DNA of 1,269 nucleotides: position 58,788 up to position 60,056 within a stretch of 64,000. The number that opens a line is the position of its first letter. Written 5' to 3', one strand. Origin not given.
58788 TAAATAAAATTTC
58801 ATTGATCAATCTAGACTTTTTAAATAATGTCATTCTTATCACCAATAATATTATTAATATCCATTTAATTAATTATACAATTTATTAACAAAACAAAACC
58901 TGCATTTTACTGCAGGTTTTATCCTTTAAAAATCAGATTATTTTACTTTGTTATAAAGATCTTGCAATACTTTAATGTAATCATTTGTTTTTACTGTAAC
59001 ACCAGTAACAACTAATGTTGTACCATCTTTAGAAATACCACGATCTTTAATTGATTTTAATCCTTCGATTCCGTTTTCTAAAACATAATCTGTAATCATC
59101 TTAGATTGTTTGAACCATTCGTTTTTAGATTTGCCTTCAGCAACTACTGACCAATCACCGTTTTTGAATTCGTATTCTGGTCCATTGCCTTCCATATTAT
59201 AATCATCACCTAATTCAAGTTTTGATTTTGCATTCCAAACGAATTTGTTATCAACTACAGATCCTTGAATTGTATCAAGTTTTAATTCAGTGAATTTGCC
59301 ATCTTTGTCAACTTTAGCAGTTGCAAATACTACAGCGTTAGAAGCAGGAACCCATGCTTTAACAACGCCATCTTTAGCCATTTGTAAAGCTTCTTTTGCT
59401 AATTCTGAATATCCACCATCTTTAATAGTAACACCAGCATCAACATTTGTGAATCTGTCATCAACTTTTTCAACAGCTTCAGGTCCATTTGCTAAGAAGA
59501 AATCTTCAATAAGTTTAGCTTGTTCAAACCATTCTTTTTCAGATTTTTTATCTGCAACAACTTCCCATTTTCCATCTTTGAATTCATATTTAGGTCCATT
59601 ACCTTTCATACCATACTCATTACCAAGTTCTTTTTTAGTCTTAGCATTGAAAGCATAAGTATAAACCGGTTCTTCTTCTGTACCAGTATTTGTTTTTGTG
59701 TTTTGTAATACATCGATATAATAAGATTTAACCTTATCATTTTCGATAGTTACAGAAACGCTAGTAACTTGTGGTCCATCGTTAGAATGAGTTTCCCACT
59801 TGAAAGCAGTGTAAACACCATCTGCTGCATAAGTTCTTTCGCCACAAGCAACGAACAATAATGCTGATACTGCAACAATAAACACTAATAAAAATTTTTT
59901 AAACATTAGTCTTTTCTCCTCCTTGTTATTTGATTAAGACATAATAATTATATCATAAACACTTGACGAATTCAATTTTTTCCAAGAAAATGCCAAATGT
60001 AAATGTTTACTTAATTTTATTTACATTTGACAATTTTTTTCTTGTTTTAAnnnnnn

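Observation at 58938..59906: Tandem-duplicated lipoprotein immediately downstream of rnf with the same G-V-T motif as the local RnfG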

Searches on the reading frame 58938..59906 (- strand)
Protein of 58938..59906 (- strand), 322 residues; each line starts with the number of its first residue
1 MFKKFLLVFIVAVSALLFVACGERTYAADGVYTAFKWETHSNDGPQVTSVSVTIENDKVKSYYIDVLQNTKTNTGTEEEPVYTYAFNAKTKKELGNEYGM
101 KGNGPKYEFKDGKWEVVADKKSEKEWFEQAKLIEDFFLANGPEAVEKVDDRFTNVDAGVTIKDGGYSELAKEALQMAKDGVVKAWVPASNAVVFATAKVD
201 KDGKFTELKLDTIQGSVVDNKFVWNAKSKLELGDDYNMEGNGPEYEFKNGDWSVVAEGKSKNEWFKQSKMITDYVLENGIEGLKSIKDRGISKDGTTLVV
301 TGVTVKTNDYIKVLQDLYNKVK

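Call 3: search_protein_families(library=pfam, proteins=[window:58938-59906:-], max_evalue=1)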
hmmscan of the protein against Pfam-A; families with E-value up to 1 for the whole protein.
window:58938-59906:- (322 aa): 0 families

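Call 4: search_protein_families(library=ncbifam, proteins=[window:58938-59906:-], max_evalue=1)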
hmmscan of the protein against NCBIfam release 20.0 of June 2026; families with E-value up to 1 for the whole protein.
window:58938-59906:- (322 aa): 2 families
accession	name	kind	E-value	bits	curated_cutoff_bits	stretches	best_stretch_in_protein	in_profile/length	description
NF050142.1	PG1828_fam_lipo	equivalog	0.02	15.6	50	1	3-28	2-26/59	PG1828 family lipoprotein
NF040481.1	YdcK_fam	equivalog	0.095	11.6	350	1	152-224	35-99/326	YdcK family protein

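Call 6: find_homologous_proteins(query=window:58938-59906:-, max_evalue=0.001)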
Query window:58938-59906:- (322 aa): 229 proteins with E <= 0.001 among 2409 candidates; the best 120 are listed.
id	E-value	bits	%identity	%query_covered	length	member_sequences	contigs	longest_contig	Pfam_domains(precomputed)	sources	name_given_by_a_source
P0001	3.7e-208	708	100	100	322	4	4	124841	-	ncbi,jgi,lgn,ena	-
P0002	1.2e-155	535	77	100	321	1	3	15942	-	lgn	-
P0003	1.8e-153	528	76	100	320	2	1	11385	-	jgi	jgi:major membrane immunogen (membrane-anchored lipoprotein)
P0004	3.1e-130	452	67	100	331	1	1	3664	-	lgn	-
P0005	6.4e-130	451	73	91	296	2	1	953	-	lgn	-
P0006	6.6e-129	447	66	100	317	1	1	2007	-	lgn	-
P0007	1.7e-120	420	62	99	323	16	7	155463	-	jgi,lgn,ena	-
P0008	1.8e-108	380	43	98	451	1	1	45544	-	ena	-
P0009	1.1e-95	338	57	100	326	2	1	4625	-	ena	-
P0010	5.1e-84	300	51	93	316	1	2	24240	-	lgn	-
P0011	5.7e-76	274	45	99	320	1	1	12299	-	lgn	-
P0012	8.1e-76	273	46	100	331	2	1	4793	-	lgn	-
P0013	9.4e-76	273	47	100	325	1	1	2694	-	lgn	-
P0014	9.6e-76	273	48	100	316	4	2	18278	-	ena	-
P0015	3.5e-74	268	45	95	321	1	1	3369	-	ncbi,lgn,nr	ncbi:MAG: hypothetical protein PQJ44_01175 [Sphaerochaetaceae bacterium]|nr:hypothetical protein [Sp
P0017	3.3e-73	264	45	100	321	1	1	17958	-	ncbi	-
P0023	2.1e-70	255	47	98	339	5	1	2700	-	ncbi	-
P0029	5.3e-68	247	45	100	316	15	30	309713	-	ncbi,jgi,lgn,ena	jgi:major membrane immunogen (membrane-anchored lipoprotein)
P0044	4.5e-58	215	42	99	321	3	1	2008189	-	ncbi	-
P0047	1.8e-57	213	42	94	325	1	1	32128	-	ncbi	-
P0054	3.3e-56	209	44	88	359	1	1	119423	-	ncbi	ncbi:MAG: hypothetical protein AB7V00_00125 [Bacilli bacterium]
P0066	2.9e-54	202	42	93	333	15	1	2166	-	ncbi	-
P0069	1.3e-53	200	40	99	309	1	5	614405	-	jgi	jgi:hypothetical protein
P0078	4.3e-52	195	38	98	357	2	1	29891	-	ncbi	-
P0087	2.8e-51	192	36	99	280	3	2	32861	-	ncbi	-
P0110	7.4e-49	184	41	98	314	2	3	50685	-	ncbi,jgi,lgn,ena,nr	ncbi:MAG: hypothetical protein WC992_01620 [Acholeplasmataceae bacterium]|jgi:major membrane immunog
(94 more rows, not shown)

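Call 9: find_encoding_contigs(protein=P0001, flank=10000, max_places=4)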
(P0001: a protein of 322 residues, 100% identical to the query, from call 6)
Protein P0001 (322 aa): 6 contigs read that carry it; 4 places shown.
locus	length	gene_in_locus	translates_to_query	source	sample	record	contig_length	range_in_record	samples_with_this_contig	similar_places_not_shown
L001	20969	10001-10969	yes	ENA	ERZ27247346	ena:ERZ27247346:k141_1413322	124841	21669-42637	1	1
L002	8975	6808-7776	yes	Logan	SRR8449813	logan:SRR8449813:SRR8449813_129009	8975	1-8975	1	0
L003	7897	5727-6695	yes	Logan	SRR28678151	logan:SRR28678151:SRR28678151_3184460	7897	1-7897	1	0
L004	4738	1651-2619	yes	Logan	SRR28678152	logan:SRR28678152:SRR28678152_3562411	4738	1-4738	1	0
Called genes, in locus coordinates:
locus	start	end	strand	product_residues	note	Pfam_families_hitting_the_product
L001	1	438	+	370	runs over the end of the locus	PF06898:YqfD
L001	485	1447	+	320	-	PF00270:DEAD (faint), PF02562:PhoH, PF13245:AAA_19, PF13604:AAA_30 (weak)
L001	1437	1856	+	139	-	PF02130:YbeY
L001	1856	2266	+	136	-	PF00383:dCMP_cyt_deam_1, PF08211:dCMP_cyt_deam_2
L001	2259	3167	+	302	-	PF00009:GTP_EFTU, PF00350:Dynamin_N (faint), PF01926:MMR_HSR1, PF02421:FeoB_N, PF03193:RsgA_GTPase (faint), PF04548:AIG1 (weak), PF10662:PduV-EutP (faint), PF07650:KH_2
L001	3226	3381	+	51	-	-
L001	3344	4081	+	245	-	PF11967:RecO_N, PF02565:RecO_C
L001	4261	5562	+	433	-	PF13375:RnfC_N, PF14697:Fer4_21 (faint), PF01512:Complex1_51K, PF10531:SLBB, PF13237:Fer4_10 (faint), PF13534:Fer4_17 (faint), PF12838:Fer4_7, PF13183:Fer4_8 (weak), +3 more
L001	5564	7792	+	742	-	PF03116:NQR2_RnfD_RnfE, PF04205:FMN_bind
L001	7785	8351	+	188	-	-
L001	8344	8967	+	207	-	PF02508:Rnf-Nqr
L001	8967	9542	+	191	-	PF02508:Rnf-Nqr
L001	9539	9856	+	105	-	PF04060:FeS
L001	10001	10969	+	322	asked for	-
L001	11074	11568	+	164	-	-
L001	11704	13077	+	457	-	PF28494:GlyRS_ins_1 (faint), PF00587:tRNA-synt_2b, PF03129:HGTP_anticodon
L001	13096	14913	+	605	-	PF01807:Zn_ribbon_DnaG, PF08275:DNAG_N, PF01751:Toprim, PF13155:Toprim_2, PF13362:Toprim_3, PF13662:Toprim_4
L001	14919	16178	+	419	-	PF00140:Sigma70_r1_2, PF04542:Sigma70_r2, PF04539:Sigma70_r3, PF04545:Sigma70_r4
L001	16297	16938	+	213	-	PF12847:Methyltransf_18, PF04816:TrmK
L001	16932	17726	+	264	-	PF01784:DUF34_NIF3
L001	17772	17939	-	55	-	PF00037:Fer4 (weak), PF13237:Fer4_10, PF14697:Fer4_21 (faint), PF12838:Fer4_7, PF13187:Fer4_9 (weak), PF12797:Fer4_2, PF00037:Fer4, PF12837:Fer4_6, +5 more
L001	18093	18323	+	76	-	PF03672:UPF0154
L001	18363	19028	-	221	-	PF02660:G3P_acyltransf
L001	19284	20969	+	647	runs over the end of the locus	PF02518:HATPase_c, PF00204:DNA_gyraseB, PF01751:Toprim, PF00986:DNA_gyraseB_C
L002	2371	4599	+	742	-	PF03116:NQR2_RnfD_RnfE, PF04205:FMN_bind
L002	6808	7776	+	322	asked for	-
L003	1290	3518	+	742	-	PF03116:NQR2_RnfD_RnfE, PF04205:FMN_bind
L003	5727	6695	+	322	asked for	-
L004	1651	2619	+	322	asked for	-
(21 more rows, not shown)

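Call 15: search_solved_structures(query=A1, max_evalue=10, show_alignments=3)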
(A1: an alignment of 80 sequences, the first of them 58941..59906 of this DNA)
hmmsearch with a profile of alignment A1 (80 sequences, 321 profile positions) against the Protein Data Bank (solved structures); distinct sequences matched with E-value up to 10: 5.
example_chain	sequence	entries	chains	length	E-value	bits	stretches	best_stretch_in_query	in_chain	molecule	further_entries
2kzx_A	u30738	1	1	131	6.8e-10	41.7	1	107-176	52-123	Uncharacterized protein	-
3o6u_A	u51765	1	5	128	0.012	17.9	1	144-184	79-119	uncharacterized protein CPE2226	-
1zhq_A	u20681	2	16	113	0.34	13.1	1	26-73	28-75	mannan-binding lectin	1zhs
1wcr_A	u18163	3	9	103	0.55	12.4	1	152-188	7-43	PTS SYSTEM, N, N'-DIACETYLCHITOBIOSE-SPECIFIC IIA COMPONENT | N,N'-diacetylchitobiose-specific phosphotransferase enzyme IIA component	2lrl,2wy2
2lrk_A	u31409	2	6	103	0.56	12.4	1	152-188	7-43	N,N'-diacetylchitobiose-specific phosphotransferase enzyme IIA component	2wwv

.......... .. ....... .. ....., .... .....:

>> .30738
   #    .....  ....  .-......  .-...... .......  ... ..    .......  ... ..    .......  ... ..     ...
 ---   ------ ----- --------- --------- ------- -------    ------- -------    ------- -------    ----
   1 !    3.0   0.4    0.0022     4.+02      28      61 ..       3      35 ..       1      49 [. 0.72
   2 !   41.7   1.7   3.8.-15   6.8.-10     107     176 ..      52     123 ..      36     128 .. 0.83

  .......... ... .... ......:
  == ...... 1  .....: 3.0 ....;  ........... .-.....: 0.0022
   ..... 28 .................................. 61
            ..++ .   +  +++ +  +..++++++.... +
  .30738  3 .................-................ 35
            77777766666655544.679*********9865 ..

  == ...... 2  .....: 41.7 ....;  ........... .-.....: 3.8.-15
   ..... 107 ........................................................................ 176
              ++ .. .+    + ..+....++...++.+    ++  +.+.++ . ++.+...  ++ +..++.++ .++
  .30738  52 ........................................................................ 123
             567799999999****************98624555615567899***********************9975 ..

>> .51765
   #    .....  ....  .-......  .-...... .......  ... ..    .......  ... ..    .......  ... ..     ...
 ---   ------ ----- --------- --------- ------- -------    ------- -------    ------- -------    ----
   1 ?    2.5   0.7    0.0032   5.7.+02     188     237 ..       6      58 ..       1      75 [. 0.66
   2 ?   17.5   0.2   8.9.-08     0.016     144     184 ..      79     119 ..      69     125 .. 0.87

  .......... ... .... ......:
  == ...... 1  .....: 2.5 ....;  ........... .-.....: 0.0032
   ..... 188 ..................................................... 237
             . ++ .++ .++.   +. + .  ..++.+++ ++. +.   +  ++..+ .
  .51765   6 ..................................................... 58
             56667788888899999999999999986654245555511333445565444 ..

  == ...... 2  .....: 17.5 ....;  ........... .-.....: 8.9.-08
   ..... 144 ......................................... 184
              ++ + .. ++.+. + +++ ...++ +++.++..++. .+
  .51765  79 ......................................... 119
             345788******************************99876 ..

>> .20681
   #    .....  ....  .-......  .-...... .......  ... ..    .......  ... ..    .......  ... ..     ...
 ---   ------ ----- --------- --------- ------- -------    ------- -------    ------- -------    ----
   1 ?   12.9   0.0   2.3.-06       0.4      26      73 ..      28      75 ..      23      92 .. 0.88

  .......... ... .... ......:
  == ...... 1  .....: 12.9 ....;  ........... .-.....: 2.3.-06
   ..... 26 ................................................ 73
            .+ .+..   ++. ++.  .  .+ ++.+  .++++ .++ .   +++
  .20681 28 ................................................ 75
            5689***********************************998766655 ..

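Call 20: find_related_loci(query=A1, collection=genome_contigs, flank=10000)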
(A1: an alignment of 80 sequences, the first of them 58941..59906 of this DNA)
Query A1 (322 aa) in genome_contigs; peptide patterns used: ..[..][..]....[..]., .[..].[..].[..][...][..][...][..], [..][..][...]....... (x = any residue, [..] = any of these).
599 stretches matched a pattern (row limit reached: there are more); 191 encode a relative of the query (tblastn E <= 1e-3); the best 80 are kept; 80 distinct loci.
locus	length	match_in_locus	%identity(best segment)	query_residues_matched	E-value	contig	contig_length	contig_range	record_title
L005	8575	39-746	60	83-318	3e-87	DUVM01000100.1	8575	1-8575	MAG TPA_asm: Tissierellia bacterium isolate AS08sgBPME_4 170116_AS08, whole genome shotgun sequence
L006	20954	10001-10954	46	2-320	9e-83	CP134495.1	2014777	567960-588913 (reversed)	Mycoplasmatota bacterium WC30 chromosome, complete genome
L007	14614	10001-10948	45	5-322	4e-79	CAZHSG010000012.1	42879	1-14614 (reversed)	MAG TPA_asm: uncultured Candidatus Izemoplasmatales bacterium isolate SRP191223_co1_122 genome assembly, contig: NODE_59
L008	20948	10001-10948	44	1-321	8e-76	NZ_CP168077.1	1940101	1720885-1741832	Candidatus Izemoplasma sp. B36 chromosome, complete genome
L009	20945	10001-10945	45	1-321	2e-73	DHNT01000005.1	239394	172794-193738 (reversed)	MAG TPA_asm: Acholeplasmataceae bacterium UBA5409 UBA5409_contig_1263, whole genome shotgun sequence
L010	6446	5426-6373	44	1-321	2e-71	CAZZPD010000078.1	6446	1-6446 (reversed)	MAG TPA_asm: uncultured Candidatus Izemoplasmatales bacterium isolate binchicken_co42_464 genome assembly, contig: NODE_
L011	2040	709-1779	40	1-318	1e-70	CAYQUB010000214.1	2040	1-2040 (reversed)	MAG TPA_asm: uncultured Bacteroidales bacterium isolate binchicken_co220_56 genome assembly, contig: NODE_40301_length_2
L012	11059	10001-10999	39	2-322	1e-66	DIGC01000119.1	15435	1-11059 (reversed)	MAG TPA_asm: Bacillales bacterium UBA5732 UBA5732_contig_29257, whole genome shotgun sequence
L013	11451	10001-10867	44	24-321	1e-65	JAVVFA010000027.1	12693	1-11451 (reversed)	MAG: Candidatus Izemoplasmatales bacterium isolate TamC13-35 NODE_27_length_12693_cov_3.233196, whole genome shotgun seq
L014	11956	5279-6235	42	1-282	2e-65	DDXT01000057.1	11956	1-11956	MAG TPA_asm: Bacillales bacterium UBA2253 UBA2253_contig_46137, whole genome shotgun sequence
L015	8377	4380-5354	39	2-318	1e-65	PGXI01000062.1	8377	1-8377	MAG: Tenericutes bacterium HGW-Tenericutes-5 08E140C01_z5_2013_Ig3399_v2_scaffold_4926, whole genome shotgun sequence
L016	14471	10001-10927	41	2-318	5e-65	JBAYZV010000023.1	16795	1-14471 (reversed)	MAG: Candidatus Izemoplasmatales bacterium isolate SO_2017_CLC_65 scaffold_4861_c1_PH3_2017, whole genome shotgun sequen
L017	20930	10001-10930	41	2-318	2e-64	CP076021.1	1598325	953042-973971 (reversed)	Mycoplasmatota bacterium strain zrk7 chromosome, complete genome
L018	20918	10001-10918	42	1-317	7e-64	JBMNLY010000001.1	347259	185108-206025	MAG: Bacilli bacterium isolate SBF912LR0HQ0125 contig_21604, whole genome shotgun sequence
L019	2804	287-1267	39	2-321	2e-64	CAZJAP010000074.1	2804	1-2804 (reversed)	MAG TPA_asm: uncultured Candidatus Izemoplasmatales bacterium isolate binchicken_co42_505 genome assembly, contig: NODE_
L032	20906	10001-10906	37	2-318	3e-58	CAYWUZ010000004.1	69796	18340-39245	MAG TPA_asm: uncultured Candidatus Izemoplasmatales bacterium isolate binchicken_co42_245 genome assembly, contig: NODE_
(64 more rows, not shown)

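Call 21: predict_structure(alignment_id=A1)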
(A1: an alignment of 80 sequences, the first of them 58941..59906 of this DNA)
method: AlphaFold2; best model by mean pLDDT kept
length: 322 residues; sequences in the alignment: 80
mean_pLDDT: 94.4   pTM: 0.88
mean pLDDT of the five models: 94.4, 94.4, 94.3, 93.5, 92.0
residues with pLDDT >= 90: 294; 70-90: 9; 50-70: 17; < 50: 2
segments of 3 or more residues with pLDDT < 50: none
pLDDT, mean of each block of 10 residues (from residue 1): 65 57 88 98 97 98 98 97 97 97 94 96 97 98 96 90 97 98 98 98 96 98 98 98 97 98 98 97 97 97 97 98 81
secondary structure, 60 per line:
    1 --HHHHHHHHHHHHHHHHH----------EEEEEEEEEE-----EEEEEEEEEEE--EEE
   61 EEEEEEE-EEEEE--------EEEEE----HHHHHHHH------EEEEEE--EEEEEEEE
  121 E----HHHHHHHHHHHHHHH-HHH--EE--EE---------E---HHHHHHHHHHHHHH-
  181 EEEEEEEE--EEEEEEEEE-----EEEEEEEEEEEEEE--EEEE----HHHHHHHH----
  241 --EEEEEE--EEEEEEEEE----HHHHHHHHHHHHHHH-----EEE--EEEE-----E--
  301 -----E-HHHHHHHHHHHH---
elements in order: H3-19 E30-39 E45-55 E58-67 E69-73 E82-86 H91-98 E105-110 E113-121 H126-140 H166-179 E181-188 E191-199 E205-218 E221-224 H229-236 E243-248 E251-259 H264-278 E284-286 E289-292 H308-319

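Call 25: fold_search(model_id=the predicted structure, library=pdb)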
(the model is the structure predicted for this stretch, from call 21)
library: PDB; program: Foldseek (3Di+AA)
matches with E <= 10: 643; with E <= 0.001: 1
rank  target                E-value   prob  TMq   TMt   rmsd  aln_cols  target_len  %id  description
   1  2kzx_MODEL_1_A        4.4e-04  1.00  0.26  0.59   9.8       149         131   20  Solution NMR Structure of A3DHT5 from Clostridium thermocellum, Northeast Structural Genomics Consortium Targe (released 2010-08-25)
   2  8fjp_A                3.3e-03  0.11  0.11  0.02  26.1       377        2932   10  Cryo-EM structure of native mosquito salivary gland surface protein 1 (SGS1) (released 2023-03-01)
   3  4ghb_A                3.0e-02  0.13  0.11  0.13  17.3       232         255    7  Crystal structure of a porin-like protein (BACUNI_01323) from Bacteroides uniformis ATCC 8492 at 2.32 A resolution (released 2012-08-29)
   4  4ghb_B                4.8e-02  0.10  0.11  0.13  18.0       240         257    6  Crystal structure of a porin-like protein (BACUNI_01323) from Bacteroides uniformis ATCC 8492 at 2.32 A resolution (released 2012-08-29)
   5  3ub1_A                5.0e-02  0.04  0.09  0.11  26.4       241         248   12  Ntf2 like protein involved in plasmid conjugation (released 2012-02-08)
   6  3ub1_C                6.3e-02  0.04  0.09  0.10  26.4       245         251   12  Ntf2 like protein involved in plasmid conjugation (released 2012-02-08)
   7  2zol_A                7.1e-02  0.03  0.08  0.09  19.9       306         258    8  Crystal structure of H-2Db in complex with the W513S variant of JHMV epitope S510 (released 2008-06-10)
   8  3ub1_B                1.0e-01  0.03  0.09  0.10  25.5       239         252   14  Ntf2 like protein involved in plasmid conjugation (released 2012-02-08)
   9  4hv8_A                1.2e-01  0.03  0.09  0.10  20.6       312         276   10  Crystal Structure of H2Db-H155A-NPM6I (released 2013-02-27)
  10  3o6u_D                1.3e-01  0.96  0.26  0.61   7.7       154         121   12  Crystal Structure of CPE2226 protein from Clostridium perfringens. Northeast Structural Genomics Consortium Target CpR (released 2010-08-11)
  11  4o9y_A                1.7e-01  0.03  0.09  0.02  24.2       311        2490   10  Crystal Structure of TcdA1 (released 2014-02-26)
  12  3o6u_A                1.8e-01  0.92  0.26  0.59   7.8       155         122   14  Crystal Structure of CPE2226 protein from Clostridium perfringens. Northeast Structural Genomics Consortium Target CpR (released 2010-08-11)
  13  6gb7_E                1.8e-01  0.02  0.09  0.10  21.1       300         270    9  Structure of H-2Db with scoop loop from tapasin (released 2019-03-06)
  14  3o6u_C                2.1e-01  0.96  0.27  0.63   7.5       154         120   12  Crystal Structure of CPE2226 protein from Clostridium perfringens. Northeast Structural Genomics Consortium Target CpR (released 2010-08-11)
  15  1e3p                  2.1e-01  0.10  0.14  0.08  19.5       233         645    8  tungstate derivative of Streptomyces antibioticus PNPase/GPSI enzyme (released 2000-11-03)
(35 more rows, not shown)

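Call 54: search_protein_representatives(alignment_id=A1)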
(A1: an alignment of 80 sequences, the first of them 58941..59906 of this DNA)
Query: 80 sequences, 321 profile positions. Proteins with E-value up to 0.001 (for the whole library): 1057; up to 1e-10: 361; up to 1e-30: 85. The best 150 are listed.
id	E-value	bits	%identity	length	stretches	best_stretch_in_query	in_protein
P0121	9.8e-180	613.0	-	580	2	1-318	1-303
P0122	1.3e-172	589.6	-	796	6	1-239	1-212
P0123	6.1e-135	465.8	-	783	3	21-318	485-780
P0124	1.8e-131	454.4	-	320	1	1-320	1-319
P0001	2.9e-124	430.7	-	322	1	1-321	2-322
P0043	4.9e-122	423.4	-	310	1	1-319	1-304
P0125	6.9e-112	390.0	-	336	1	1-320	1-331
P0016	1.8e-111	388.7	-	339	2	1-185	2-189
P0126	9.7e-109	379.7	-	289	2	1-239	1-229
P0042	8.3e-108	376.6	-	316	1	1-320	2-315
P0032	1.2e-107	376.1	-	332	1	1-321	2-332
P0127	2.7e-107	375.0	-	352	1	1-318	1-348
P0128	2.6e-106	371.7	-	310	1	1-318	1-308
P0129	1.7e-101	355.9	-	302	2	1-182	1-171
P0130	3.0e-101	355.1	-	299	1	1-319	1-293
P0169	5.4e-47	176.8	-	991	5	44-309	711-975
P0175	3.2e-41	157.8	-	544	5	77-171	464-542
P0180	5.0e-36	140.8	-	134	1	43-172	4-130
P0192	4.0e-31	124.7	-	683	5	44-176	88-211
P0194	2.8e-30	121.9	-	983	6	43-138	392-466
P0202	8.3e-26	107.2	-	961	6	99-216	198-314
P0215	5.1e-23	98.0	-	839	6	84-193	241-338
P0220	1.7e-21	93.1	-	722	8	115-178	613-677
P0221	3.9e-21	91.8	-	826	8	107-201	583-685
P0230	2.8e-19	85.8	-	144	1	51-172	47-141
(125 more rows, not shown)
